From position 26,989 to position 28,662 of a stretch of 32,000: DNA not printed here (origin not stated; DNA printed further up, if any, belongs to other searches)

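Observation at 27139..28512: Methyltransferase with 28-aa near-identical coiled-coil repeats: a possible adjustable chain-length ruler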

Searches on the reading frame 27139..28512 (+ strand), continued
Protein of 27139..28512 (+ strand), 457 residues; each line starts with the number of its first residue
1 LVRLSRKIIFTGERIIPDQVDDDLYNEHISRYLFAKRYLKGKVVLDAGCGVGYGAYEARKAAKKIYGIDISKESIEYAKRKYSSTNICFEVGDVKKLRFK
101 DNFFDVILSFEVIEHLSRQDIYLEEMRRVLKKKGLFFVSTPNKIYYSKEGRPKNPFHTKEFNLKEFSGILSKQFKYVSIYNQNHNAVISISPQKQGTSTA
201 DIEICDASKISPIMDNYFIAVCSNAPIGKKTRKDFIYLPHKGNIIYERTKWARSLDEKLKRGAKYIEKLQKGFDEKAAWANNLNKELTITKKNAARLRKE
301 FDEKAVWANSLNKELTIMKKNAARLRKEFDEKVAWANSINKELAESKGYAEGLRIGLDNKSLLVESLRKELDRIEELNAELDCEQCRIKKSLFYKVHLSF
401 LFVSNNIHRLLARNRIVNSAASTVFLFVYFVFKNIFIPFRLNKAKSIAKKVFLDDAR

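Call 19: find_encoding_contigs(protein=P0036, flank=10000, max_places=2)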
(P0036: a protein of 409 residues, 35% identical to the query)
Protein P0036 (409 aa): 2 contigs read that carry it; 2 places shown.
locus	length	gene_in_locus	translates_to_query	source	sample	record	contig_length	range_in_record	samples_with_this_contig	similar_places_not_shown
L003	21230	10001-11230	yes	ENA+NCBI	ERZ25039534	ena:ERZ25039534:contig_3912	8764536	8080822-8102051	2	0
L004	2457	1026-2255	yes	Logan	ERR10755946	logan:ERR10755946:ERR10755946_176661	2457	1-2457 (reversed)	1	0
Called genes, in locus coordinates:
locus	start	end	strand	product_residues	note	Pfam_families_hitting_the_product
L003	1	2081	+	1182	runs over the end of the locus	PF13620:CarboxypepD_reg, PF13715:CarbopepD_reg_2 (weak), PF25183:OMP_b-brl_4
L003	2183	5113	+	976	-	PF13620:CarboxypepD_reg, PF13715:CarbopepD_reg_2 (weak), PF17210:SdrD_B (weak), PF00593:TonB_dep_Rec_b-barrel (weak), PF25183:OMP_b-brl_4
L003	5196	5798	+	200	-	PF04337:DUF480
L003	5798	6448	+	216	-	PF02698:DUF218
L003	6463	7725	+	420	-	PF01979:Amidohydro_1, PF07969:Amidohydro_3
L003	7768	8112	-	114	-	PF01740:STAS, PF13466:STAS_2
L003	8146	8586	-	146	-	PF13581:HATPase_c_2, PF02518:HATPase_c (weak)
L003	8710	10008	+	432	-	PF00005:ABC_tran, PF13555:AAA_29 (weak), PF13304:AAA_21 (faint), PF14524:Wzt_C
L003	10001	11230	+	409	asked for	PF05401:NodS (weak), PF02353:CMAS, PF05175:MTS, PF13489:Methyltransf_23, PF08241:Methyltransf_11, PF08242:Methyltransf_12, PF13649:Methyltransf_25, PF13847:Methyltransf_31, +1 more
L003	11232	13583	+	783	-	PF00535:Glycos_transf_2, PF13641:Glyco_tranf_2_3, PF13506:Glyco_transf_21 (weak), PF13632:Glyco_trans_2_3, PF00534:Glycos_transf_1, PF13692:Glyco_trans_1_4, PF13524:Glyco_trans_1_2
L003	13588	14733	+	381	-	PF09924:LPG_synthase_C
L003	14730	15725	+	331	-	-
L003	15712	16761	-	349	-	PF13243:SQHop_cyclase_C (weak)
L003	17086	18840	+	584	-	PF02776:TPP_enzyme_N, PF00205:TPP_enzyme_M, PF02775:TPP_enzyme_C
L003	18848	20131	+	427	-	PF13450:NAD_binding_8, PF01593:Amino_oxidase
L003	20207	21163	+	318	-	PF00248:Aldo_ket_red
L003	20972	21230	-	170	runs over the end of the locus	-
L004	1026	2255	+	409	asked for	PF05401:NodS (weak), PF02353:CMAS, PF05175:MTS, PF13489:Methyltransf_23, PF08241:Methyltransf_11, PF08242:Methyltransf_12, PF13649:Methyltransf_25, PF13847:Methyltransf_31, +1 more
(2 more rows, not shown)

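Call 23: find_related_loci(query=A1, collection=genome_contigs, flank=10000)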
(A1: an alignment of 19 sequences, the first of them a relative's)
Query A1 (454 aa) in genome_contigs; peptide patterns used: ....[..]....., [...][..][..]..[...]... (x = any residue, [..] = any of these).
599 stretches matched a pattern (row limit reached: there are more); 516 encode a relative of the query (tblastn E <= 1e-3); the best 80 are kept; 80 distinct loci.
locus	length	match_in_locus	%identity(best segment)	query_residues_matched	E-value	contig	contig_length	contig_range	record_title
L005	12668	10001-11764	41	10-381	3e-81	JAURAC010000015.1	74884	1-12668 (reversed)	MAG: Candidatus Subterrananammoxibius californiae isolate Bin_309 NODE_15_length_74884_cov_21.826110, whole genome shotg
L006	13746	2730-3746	38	3-340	4e-76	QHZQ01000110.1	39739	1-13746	MAG: Acidobacteria bacterium isolate gp11 AA57 14_1009_16_40cm_scaffold_6936_curated, whole genome shotgun sequence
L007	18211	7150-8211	37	7-358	5e-76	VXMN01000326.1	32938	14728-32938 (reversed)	MAG: Acidobacteria bacterium isolate SB0661_bin_38 NODE_1321_length_32938_cov_15.980659, whole genome shotgun sequence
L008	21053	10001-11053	38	7-351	4e-75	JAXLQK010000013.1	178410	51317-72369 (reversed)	MAG: Terriglobia bacterium isolate STL-ACI1 C4.172.fa-13, whole genome shotgun sequence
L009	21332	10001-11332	34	5-381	4e-75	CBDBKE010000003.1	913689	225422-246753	MAG: Terriglobia bacterium isolate 38b9ce2a-8c4d-4d07-85eb-86d09662256f genome assembly, contig: contig_3, whole genome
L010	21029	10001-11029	38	7-350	4e-75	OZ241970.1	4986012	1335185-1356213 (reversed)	MAG: Candidatus Versatilivorator sp. isolate cab9fe59-187a-48cc-98ea-4e9e5a22d3a3 genome assembly, chromosome: 1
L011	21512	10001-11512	37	4-381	9e-75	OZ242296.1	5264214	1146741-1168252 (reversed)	MAG: Candidatus Versatilivorator sp. isolate 70151110-fafd-468e-a177-3adff467d788 genome assembly, chromosome: 1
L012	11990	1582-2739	34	7-393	5e-74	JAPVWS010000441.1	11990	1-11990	MAG: Candidatus Versatilivorator vitaminiformans isolate m_rhlh7 Seq441, whole genome shotgun sequence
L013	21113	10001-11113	36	7-368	5e-74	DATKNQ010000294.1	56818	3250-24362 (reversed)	MAG TPA_asm: Bryobacteraceae bacterium isolate SMAG_U14741 k141_702067, whole genome shotgun sequence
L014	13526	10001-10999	38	7-340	1e-73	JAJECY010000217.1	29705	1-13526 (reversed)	MAG: Acidobacteria bacterium isolate jk18xAbins.46 k141_346463, whole genome shotgun sequence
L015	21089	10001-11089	36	7-367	2e-73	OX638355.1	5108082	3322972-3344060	MAG: Terriglobia bacterium isolate 290eebee-5386-4bec-b87c-7b5c19ab3581 genome assembly, chromosome: 1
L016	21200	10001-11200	35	7-393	8e-73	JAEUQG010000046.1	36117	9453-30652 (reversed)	MAG: Bryobacterales bacterium isolate new MAG-245 k141_3370374, whole genome shotgun sequence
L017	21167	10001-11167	36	7-378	4e-72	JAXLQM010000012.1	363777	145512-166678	MAG: Bryobacteraceae bacterium isolate STL-ACI3 C4.145.fa-12, whole genome shotgun sequence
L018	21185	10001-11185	34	5-340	3e-72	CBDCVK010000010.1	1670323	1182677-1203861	MAG: Terriglobia bacterium isolate fbd17eb3-4d9a-4a8b-b5d4-e7992758775e genome assembly, contig: contig_10, whole genome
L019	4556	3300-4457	34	7-397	6e-72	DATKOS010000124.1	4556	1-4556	MAG TPA_asm: Bryobacteraceae bacterium isolate SMAG_U14770 k141_2832622, whole genome shotgun sequence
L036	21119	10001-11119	36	7-342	1e-68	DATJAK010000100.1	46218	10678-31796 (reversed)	MAG TPA_asm: Bryobacteraceae bacterium isolate SMAG_U15325 k141_2116480, whole genome shotgun sequence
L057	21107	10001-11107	35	7-379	1e-66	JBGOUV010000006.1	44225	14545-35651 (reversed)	MAG: Terriglobia bacterium isolate OBJ_0618_7090110_130 k141_4017372_length_44225_cov_22.1726, whole genome shotgun sequ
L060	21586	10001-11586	35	7-354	2e-66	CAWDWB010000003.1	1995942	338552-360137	MAG: uncultured Acidobacteriota bacterium isolate MFD05684.bin.3.152 genome assembly, contig: contig_36237, whole genome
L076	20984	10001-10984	36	7-350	5e-65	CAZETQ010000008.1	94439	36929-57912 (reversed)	MAG TPA_asm: uncultured Solibacteraceae bacterium isolate SRP344714_co2_510 genome assembly, contig: NODE_477_length_944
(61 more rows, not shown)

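Call 30: find_related_loci(query=window:27148-28509:+, collection=metagenome_contigs, flank=10000)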
Query window:27148-28509:+ (454 aa) in metagenome_contigs; peptide patterns used: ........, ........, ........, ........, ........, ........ (x = any residue, [..] = any of these).
492 stretches matched a pattern; 100 encode a relative of the query (tblastn E <= 1e-3); the best 80 are kept; 80 distinct loci.
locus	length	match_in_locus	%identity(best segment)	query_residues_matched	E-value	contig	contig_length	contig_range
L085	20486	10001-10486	42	11-171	1e-36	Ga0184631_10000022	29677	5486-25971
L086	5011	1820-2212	38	41-168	7e-20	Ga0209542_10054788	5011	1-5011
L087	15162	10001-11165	43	32-143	3e-19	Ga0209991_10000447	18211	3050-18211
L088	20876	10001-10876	37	29-170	5e-19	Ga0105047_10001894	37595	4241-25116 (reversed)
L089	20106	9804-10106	43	37-139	7e-18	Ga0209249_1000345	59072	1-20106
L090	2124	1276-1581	43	34-140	3e-16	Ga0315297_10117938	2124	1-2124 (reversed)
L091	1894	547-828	43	43-139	4e-16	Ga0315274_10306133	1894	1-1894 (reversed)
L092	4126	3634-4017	35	10-138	1e-15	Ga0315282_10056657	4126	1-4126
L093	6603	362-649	40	41-139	3e-15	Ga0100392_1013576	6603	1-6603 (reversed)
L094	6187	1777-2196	37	10-142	3e-15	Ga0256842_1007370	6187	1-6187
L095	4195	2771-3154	35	10-138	3e-15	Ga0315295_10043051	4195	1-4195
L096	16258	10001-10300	40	37-139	5e-15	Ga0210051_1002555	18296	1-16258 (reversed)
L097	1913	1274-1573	40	42-142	4e-15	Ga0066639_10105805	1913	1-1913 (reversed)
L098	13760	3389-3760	36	27-142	5e-14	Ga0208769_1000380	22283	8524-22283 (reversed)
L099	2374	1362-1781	34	10-142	3e-14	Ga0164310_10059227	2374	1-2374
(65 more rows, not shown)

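Call 39: predict_structure(alignment_id=A2)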
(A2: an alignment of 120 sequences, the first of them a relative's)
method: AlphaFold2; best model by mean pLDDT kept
length: 454 residues; sequences in the alignment: 120
mean_pLDDT: 80.4   pTM: 0.58
mean pLDDT of the five models: 80.4, 80.3, 79.7, 78.4, 77.0
residues with pLDDT >= 90: 235; 70-90: 92; 50-70: 85; < 50: 42
segments of 3 or more residues with pLDDT < 50: 1-4, 194-206, 411-415, 433-438, 445-454
pLDDT, mean of each block of 10 residues (from residue 1): 48 72 92 97 91 96 95 94 97 98 97 97 98 97 82 92 97 95 88 49 50 92 89 79 74 92 94 94 94 94 93 93 91 86 76 74 72 60 55 57 53 50 57 45 49 36
secondary structure, 60 per line:
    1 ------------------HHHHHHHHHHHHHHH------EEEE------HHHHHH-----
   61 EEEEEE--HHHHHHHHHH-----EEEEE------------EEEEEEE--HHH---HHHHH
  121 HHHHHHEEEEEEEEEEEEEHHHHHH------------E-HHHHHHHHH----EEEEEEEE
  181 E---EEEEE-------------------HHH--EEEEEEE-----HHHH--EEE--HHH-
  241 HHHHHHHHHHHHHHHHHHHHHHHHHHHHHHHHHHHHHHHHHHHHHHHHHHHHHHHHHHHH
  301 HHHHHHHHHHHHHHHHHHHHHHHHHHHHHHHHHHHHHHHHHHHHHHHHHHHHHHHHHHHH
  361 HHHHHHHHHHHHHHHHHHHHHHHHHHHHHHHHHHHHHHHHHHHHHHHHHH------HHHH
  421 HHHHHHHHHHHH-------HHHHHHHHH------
elements in order: H19-33 E40-43 H50-55 E61-66 H69-78 E84-88 E101-107 H116-126 E127-139 H140-145 H160-168 E173-181 E185-189 E214-220 H226-229 E232-234 H241-410 H417-432 H440-448

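Call 41: search_protein_families(library=pfam, proteins=[L011:6834-9983:+, L011:11655-13346:-, L036:8795-9838:+, L036:7489-8892:+, L036:11211-13547:+, L060:9188-10552:+, L076:11086-13455:+, L057:8996-11254:+, L011:5749-6774:-, L011:13971-14888:-], max_evalue=0.00001)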
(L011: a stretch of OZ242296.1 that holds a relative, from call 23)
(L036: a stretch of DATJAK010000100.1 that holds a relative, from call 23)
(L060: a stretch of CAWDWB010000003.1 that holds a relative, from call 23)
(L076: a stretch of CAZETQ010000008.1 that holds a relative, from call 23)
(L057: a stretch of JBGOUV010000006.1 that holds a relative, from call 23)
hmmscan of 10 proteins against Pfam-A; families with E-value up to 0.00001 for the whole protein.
L011:6834-9983:+ (1049 aa): 0 families

L011:11655-13346:- (563 aa): 1 family
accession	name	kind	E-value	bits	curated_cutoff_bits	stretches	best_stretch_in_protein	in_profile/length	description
PF00171.27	Aldedh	-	5.7e-22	78.3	23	1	10-269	30-290/461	Aldehyde dehydrogenase family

L036:8795-9838:+ (347 aa): 0 families

L036:7489-8892:+ (467 aa): 2 families
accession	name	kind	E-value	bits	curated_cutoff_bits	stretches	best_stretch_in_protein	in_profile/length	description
PF03972.19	MmgE_PrpD_N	-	4.2e-68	229.6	32.1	1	15-257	1-240/244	MmgE/PrpD N-terminal domain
PF19305.4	MmgE_PrpD_C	-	2.2e-45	155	32.1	1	279-449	1-169/173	MmgE/PrpD C-terminal domain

L036:11211-13547:+ (778 aa): 7 families
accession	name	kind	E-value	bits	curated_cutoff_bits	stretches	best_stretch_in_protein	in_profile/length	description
PF00535.33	Glycos_transf_2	-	7.7e-24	84.9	23.3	1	58-183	1-129/168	Glycosyl transferase family 2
PF13692.12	Glyco_trans_1_4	-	9.5e-24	84.7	27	1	601-737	3-142/142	Glycosyl transferases group 1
PF13641.12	Glyco_tranf_2_3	-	3.7e-21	76.6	27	1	57-278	3-222/230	Glycosyltransferase like family 2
PF13506.12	Glyco_transf_21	-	3.2e-11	43.4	21.7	1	128-270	24-157/174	Glycosyl transferase family 21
PF13632.12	Glyco_trans_2_3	-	1.5e-10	41.7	27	1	137-318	1-167/198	Glycosyl transferase family group 2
PF00534.26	Glycos_transf_1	-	6.6e-08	32.7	26.4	1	625-750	37-171/172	Glycosyl transferases group 1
PF13524.12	Glyco_trans_1_2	-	8.3e-07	29.5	25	1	683-758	60-135/144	Glycosyl transferase-like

L060:9188-10552:+ (454 aa): 6 families
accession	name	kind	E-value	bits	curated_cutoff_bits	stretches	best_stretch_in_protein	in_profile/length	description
PF13649.12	Methyltransf_25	-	2e-15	57.7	27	1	272-362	1-97/97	Methyltransferase domain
PF13489.12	Methyltransf_23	-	5.8e-15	55.8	27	1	264-381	18-124/164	Methyltransferase domain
PF08241.18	Methyltransf_11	-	6.6e-15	56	21.2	1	273-366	1-95/95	Methyltransferase domain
PF08242.18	Methyltransf_12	-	3.5e-12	47.3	30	1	273-363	1-97/98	Methyltransferase domain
PF13847.12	Methyltransf_31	-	4e-11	43.2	27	1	271-370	6-113/145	Methyltransferase domain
PF07021.18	MetW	-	4.1e-10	40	21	1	270-340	15-86/193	Methionine biosynthesis protein MetW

L076:11086-13455:+ (789 aa): 6 families
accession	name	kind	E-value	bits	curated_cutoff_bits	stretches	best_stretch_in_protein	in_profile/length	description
PF13641.12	Glyco_tranf_2_3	-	3e-27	96.6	27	1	57-279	3-223/230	Glycosyltransferase like family 2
PF13692.12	Glyco_trans_1_4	-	1.9e-26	93.5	27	1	606-741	3-141/142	Glycosyl transferases group 1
PF00535.33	Glycos_transf_2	-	1.4e-24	87.4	23.3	1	58-211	1-155/168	Glycosyl transferase family 2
PF00534.26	Glycos_transf_1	-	1.2e-10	41.6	26.4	1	605-743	16-159/172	Glycosyl transferases group 1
PF13632.12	Glyco_trans_2_3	-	2.2e-10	41.1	27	1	137-279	1-135/198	Glycosyl transferase family group 2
PF13506.12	Glyco_transf_21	-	3.2e-08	33.7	21.7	1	129-270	25-157/174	Glycosyl transferase family 21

L057:8996-11254:+ (752 aa): 6 families
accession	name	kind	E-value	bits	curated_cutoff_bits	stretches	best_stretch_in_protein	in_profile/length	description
PF08241.18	Methyltransf_11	-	1.1e-22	80.9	21.2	1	371-463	1-94/95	Methyltransferase domain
PF13649.12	Methyltransf_25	-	2.5e-20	73.4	27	1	370-458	1-95/97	Methyltransferase domain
PF13847.12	Methyltransf_31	-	8.6e-17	61.6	27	1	367-469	4-114/145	Methyltransferase domain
PF13489.12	Methyltransf_23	-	2.3e-14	53.9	27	1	360-495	16-147/164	Methyltransferase domain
PF08242.18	Methyltransf_12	-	5e-12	46.8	30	1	371-460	1-96/98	Methyltransferase domain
PF01209.24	Ubie_methyltran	-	9.2e-07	28.9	20.1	1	366-464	47-151/233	ubiE/COQ5 methyltransferase family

L011:5749-6774:- (341 aa): 0 families

L011:13971-14888:- (305 aa): 3 families
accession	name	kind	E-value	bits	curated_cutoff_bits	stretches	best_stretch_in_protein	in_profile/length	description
PF13519.12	VWA_2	-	3.3e-14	53.9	27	1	93-190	2-107/107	von Willebrand factor type A domain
PF00092.34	VWA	-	7.5e-14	52.8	23.8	1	92-224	2-146/174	von Willebrand factor type A domain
PF05762.20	VWA_CoxE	-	5.4e-06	26.4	26.4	1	87-212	54-182/222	VWA domain containing CoxE-like protein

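Call 44: fold_search(model_id=the predicted structure, library=pdb)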
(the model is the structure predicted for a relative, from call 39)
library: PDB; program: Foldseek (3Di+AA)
matches with E <= 10: 1864; with E <= 0.001: 1385
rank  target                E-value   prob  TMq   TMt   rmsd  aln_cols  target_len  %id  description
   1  3l8d                  8.2e-14  1.00  0.34  0.71   6.0       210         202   21  Crystal structure of methyltransferase from Bacillus Thuringiensis (released 2010-01-12)
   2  5gm2_M                6.0e-13  1.00  0.31  0.51  11.1       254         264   18  Crystal structure of methyltransferase TleD complexed with SAH and teleocidin A1 (released 2016-09-28)
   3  5gm2_B                8.1e-13  1.00  0.30  0.47  11.8       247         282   20  Crystal structure of methyltransferase TleD complexed with SAH and teleocidin A1 (released 2016-09-28)
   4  5gm2_L                1.5e-12  1.00  0.31  0.51  11.5       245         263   20  Crystal structure of methyltransferase TleD complexed with SAH and teleocidin A1 (released 2016-09-28)
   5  6f5z_B                1.8e-12  1.00  0.34  0.64   9.0       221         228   18  Complex between the Haloferax volcanii Trm112 methyltransferase activator and the Hvo_0019 putative methyltransferase (released 2018-07-11)
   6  5gm1_A                1.8e-12  1.00  0.31  0.48  11.1       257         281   19  Crystal structure of methyltransferase TleD complexed with SAH (released 2016-09-28)
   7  8zc8_B                2.2e-12  1.00  0.32  0.50  12.5       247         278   18  The structure of MitM and mitomycin A with SAH in mitomycin (released 2024-11-27)
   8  5gm1_K                2.6e-12  1.00  0.31  0.49  13.6       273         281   19  Crystal structure of methyltransferase TleD complexed with SAH (released 2016-09-28)
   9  5gm1_E                2.8e-12  1.00  0.32  0.50  11.6       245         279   20  Crystal structure of methyltransferase TleD complexed with SAH (released 2016-09-28)
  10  3mgg_A                3.6e-12  1.00  0.29  0.51   7.4       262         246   18  Crystal Structure of Methyl Transferase from Methanosarcina mazei (released 2010-04-21)
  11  5gm1_B                3.6e-12  1.00  0.32  0.50  13.3       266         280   19  Crystal structure of methyltransferase TleD complexed with SAH (released 2016-09-28)
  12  3bus_B                3.8e-12  1.00  0.33  0.59  11.6       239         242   17  Crystal Structure of RebM (released 2008-03-25)
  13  5gm2_N                4.6e-12  1.00  0.31  0.50  10.6       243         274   19  Crystal structure of methyltransferase TleD complexed with SAH and teleocidin A1 (released 2016-09-28)
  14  3mgg_B                5.2e-12  1.00  0.29  0.49   7.5       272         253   18  Crystal Structure of Methyl Transferase from Methanosarcina mazei (released 2010-04-21)
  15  5gm1_C                6.3e-12  1.00  0.31  0.48  12.8       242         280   21  Crystal structure of methyltransferase TleD complexed with SAH (released 2016-09-28)
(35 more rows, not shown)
